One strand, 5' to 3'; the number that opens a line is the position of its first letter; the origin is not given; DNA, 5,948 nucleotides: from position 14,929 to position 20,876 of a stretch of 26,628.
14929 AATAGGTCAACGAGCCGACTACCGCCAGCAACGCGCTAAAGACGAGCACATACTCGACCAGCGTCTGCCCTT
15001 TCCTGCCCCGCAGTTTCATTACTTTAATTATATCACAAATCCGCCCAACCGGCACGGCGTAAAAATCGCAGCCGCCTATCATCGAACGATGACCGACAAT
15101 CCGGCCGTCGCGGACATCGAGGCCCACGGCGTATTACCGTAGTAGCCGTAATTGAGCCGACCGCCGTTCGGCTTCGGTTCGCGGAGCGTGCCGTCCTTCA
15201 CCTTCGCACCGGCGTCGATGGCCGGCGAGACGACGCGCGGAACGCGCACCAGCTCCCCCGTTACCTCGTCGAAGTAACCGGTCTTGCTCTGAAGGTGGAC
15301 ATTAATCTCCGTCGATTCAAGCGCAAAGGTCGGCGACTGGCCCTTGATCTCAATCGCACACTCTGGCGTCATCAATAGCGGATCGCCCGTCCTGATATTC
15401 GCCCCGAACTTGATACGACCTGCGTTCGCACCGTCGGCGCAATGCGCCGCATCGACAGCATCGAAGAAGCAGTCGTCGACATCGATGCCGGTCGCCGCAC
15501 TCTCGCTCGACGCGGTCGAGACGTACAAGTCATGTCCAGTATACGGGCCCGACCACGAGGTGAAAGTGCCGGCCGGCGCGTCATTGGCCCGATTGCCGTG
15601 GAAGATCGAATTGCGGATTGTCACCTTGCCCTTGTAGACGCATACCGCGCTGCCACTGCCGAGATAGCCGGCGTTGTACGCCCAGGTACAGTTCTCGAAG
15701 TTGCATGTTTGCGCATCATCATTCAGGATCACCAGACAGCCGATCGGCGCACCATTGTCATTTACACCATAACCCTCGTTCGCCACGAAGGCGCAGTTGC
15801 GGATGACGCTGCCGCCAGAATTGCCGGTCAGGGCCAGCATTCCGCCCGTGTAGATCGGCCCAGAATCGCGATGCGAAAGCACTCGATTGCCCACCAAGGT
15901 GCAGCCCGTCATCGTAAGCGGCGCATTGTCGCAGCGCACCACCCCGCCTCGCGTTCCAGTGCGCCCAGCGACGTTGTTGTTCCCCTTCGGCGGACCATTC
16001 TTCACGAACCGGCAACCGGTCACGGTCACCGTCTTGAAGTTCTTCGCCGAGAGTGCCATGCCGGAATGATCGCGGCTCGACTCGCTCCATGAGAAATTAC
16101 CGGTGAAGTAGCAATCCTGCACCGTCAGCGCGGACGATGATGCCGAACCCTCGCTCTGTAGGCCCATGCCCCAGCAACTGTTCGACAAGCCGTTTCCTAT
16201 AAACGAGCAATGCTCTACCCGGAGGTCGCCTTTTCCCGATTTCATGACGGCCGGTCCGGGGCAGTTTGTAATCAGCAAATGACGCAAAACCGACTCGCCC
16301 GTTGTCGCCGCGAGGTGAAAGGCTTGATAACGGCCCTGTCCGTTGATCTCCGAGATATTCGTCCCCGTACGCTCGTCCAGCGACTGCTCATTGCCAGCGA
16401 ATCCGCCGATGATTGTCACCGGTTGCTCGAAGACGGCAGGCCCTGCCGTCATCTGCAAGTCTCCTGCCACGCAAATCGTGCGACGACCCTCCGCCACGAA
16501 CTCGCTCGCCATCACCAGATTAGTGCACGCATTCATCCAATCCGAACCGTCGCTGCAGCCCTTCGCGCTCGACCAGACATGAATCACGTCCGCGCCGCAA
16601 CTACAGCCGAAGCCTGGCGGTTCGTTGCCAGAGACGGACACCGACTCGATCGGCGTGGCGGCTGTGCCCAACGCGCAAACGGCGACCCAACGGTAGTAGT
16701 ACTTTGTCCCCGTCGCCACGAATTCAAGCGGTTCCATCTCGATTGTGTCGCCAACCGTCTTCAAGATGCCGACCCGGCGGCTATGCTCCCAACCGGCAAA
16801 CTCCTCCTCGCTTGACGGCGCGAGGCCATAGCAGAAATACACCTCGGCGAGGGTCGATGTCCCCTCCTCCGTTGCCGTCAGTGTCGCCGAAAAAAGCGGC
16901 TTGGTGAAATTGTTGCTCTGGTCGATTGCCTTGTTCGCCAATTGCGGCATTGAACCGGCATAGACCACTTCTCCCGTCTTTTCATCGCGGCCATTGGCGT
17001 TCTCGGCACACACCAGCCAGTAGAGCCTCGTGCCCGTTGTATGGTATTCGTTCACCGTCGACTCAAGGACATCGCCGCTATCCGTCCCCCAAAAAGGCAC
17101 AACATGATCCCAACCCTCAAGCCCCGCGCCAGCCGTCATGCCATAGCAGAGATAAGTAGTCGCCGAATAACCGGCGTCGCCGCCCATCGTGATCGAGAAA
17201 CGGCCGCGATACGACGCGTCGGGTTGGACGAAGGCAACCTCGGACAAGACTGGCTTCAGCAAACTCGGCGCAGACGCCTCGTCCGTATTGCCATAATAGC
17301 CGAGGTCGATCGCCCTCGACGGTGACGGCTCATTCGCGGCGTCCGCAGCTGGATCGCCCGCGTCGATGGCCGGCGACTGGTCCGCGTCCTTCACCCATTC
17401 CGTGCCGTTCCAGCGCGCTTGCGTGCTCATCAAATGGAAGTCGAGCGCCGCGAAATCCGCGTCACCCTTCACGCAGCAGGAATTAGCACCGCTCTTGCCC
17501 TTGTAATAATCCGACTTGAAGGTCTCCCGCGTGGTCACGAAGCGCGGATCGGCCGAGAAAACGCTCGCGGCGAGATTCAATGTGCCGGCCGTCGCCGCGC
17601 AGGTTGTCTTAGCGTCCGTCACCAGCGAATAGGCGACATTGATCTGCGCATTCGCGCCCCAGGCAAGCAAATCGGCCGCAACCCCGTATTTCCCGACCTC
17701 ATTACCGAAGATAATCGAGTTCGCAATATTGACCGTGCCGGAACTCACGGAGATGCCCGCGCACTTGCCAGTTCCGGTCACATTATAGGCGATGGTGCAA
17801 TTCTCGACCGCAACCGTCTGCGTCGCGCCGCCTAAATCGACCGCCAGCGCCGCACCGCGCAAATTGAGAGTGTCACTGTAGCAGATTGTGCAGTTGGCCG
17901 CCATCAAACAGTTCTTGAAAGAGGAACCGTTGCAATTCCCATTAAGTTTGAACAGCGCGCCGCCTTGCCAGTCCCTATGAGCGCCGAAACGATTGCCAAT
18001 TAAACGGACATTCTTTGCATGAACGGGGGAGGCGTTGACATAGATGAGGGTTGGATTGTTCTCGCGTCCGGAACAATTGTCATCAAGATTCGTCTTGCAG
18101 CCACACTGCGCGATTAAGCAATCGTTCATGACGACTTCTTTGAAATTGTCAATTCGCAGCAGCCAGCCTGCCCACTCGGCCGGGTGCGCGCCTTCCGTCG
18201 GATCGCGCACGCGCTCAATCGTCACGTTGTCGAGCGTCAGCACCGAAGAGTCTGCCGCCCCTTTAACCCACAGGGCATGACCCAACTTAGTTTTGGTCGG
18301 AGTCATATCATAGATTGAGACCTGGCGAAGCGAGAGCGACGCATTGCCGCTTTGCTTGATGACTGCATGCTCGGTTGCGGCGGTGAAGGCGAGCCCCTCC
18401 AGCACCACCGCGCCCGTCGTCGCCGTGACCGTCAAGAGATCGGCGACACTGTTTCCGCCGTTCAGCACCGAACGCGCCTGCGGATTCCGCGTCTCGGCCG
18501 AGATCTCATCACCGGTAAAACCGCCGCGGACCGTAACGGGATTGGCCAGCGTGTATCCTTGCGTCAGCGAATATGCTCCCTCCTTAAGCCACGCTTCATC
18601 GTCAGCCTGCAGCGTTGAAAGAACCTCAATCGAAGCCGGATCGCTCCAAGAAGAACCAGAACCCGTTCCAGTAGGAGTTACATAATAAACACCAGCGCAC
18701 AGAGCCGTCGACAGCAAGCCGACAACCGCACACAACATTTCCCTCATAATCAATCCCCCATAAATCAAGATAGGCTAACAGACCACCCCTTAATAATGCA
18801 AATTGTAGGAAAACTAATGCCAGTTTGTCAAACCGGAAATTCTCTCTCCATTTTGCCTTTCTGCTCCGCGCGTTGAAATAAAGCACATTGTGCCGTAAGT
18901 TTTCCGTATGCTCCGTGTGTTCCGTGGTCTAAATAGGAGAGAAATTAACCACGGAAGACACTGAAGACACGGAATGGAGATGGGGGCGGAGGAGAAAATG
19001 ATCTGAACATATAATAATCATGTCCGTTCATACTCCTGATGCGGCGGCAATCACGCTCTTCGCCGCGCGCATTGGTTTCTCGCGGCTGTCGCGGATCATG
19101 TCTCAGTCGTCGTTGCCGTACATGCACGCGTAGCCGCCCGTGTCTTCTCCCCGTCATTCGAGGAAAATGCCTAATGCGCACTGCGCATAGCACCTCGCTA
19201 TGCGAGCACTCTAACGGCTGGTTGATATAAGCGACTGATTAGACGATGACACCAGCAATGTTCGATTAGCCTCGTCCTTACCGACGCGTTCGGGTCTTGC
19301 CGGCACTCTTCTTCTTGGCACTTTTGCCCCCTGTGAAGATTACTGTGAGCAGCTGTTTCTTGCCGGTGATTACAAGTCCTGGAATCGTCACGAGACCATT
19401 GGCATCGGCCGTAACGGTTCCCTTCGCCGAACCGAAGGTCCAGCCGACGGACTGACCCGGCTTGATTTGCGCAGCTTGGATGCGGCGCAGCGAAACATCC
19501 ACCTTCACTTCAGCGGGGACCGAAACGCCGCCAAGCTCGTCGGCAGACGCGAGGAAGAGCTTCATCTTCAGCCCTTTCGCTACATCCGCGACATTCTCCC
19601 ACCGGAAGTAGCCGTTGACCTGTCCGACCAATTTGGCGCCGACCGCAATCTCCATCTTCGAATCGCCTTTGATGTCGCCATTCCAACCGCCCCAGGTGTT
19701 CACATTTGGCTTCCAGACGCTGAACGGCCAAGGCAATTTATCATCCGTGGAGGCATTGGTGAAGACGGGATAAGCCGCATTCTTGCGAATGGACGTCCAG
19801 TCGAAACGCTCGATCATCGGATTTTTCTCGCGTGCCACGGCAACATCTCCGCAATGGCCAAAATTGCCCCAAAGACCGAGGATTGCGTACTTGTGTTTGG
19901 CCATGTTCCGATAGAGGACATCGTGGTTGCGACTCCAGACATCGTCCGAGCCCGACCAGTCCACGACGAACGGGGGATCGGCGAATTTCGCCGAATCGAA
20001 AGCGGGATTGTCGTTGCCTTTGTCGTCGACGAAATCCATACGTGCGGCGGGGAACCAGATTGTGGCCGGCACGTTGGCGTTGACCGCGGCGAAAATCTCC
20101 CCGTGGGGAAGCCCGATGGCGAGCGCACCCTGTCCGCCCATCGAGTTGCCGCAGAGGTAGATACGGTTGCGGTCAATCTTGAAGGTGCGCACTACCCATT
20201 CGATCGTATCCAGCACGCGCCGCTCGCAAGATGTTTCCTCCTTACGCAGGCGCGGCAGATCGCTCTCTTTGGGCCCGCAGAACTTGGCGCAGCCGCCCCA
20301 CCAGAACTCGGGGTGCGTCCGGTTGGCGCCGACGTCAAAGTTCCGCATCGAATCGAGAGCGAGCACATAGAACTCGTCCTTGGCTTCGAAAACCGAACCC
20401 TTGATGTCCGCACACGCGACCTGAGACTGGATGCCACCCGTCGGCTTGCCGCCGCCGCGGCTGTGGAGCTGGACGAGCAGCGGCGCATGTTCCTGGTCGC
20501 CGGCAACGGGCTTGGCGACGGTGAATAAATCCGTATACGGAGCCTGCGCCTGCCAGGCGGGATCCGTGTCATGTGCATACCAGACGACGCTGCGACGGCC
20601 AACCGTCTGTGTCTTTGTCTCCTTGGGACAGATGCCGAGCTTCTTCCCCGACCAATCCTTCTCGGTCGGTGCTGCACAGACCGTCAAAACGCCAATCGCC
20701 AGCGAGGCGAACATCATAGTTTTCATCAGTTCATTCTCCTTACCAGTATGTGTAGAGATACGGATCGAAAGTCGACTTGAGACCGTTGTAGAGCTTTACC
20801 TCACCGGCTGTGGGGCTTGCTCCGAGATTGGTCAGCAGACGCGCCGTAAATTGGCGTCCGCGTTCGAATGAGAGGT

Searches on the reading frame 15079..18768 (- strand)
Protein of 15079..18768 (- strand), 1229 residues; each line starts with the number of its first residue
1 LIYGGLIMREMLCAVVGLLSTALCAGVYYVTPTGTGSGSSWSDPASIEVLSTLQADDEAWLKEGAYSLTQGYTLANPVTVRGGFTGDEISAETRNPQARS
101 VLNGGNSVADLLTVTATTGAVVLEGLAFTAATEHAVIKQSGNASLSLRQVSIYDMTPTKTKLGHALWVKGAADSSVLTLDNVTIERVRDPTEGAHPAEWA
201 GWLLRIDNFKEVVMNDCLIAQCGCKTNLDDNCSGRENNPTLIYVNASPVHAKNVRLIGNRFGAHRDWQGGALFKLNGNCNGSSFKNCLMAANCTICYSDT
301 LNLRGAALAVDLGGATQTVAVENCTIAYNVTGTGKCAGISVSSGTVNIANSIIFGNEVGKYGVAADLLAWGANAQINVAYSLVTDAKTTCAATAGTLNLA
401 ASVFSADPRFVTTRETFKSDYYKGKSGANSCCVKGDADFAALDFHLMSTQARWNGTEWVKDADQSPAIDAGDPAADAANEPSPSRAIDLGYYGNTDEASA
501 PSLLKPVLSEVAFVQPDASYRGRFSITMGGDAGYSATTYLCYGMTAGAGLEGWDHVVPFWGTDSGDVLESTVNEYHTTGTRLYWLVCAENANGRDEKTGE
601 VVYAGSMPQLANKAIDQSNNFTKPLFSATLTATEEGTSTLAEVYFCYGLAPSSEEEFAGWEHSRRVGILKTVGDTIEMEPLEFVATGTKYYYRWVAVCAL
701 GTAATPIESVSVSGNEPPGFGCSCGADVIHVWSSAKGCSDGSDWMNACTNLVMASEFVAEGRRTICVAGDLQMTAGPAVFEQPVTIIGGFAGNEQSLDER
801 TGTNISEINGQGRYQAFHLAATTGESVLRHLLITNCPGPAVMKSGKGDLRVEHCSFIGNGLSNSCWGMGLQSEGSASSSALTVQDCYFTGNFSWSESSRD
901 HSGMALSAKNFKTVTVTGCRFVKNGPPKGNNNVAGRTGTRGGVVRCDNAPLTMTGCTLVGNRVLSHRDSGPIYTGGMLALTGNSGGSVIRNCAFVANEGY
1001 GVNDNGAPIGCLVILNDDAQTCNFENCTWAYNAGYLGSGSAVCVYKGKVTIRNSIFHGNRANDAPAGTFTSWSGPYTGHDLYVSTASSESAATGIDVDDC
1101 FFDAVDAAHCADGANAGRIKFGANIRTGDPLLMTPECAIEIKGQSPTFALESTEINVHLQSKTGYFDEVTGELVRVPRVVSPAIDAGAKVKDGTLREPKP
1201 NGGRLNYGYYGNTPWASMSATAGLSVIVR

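Call 12: search_protein_families(library=pfam, proteins=[window:15079-18768:-], max_evalue=0.001)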
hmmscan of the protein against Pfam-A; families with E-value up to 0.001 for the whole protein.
window:15079-18768:- (1229 aa): 1 family
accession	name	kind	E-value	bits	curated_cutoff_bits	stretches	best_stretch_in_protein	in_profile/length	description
PF08480.16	Disaggr_assoc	-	6.5e-05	23.4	22.6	0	438-471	161-194/194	Disaggregatase related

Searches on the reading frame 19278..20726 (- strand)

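Call 12: search_protein_families(library=pfam, proteins=[window:19278-20726:-], max_evalue=0.001)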
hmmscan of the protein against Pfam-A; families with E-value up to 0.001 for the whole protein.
window:19278-20726:- (482 aa): 2 families
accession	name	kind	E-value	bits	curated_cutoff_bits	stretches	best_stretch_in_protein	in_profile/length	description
PF00326.27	Peptidase_S9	-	0.00012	22.1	22.6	1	172-224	49-101/213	Prolyl oligopeptidase family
PF00756.26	Esterase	-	0.00058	20.1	22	1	176-222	104-155/251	Putative esterase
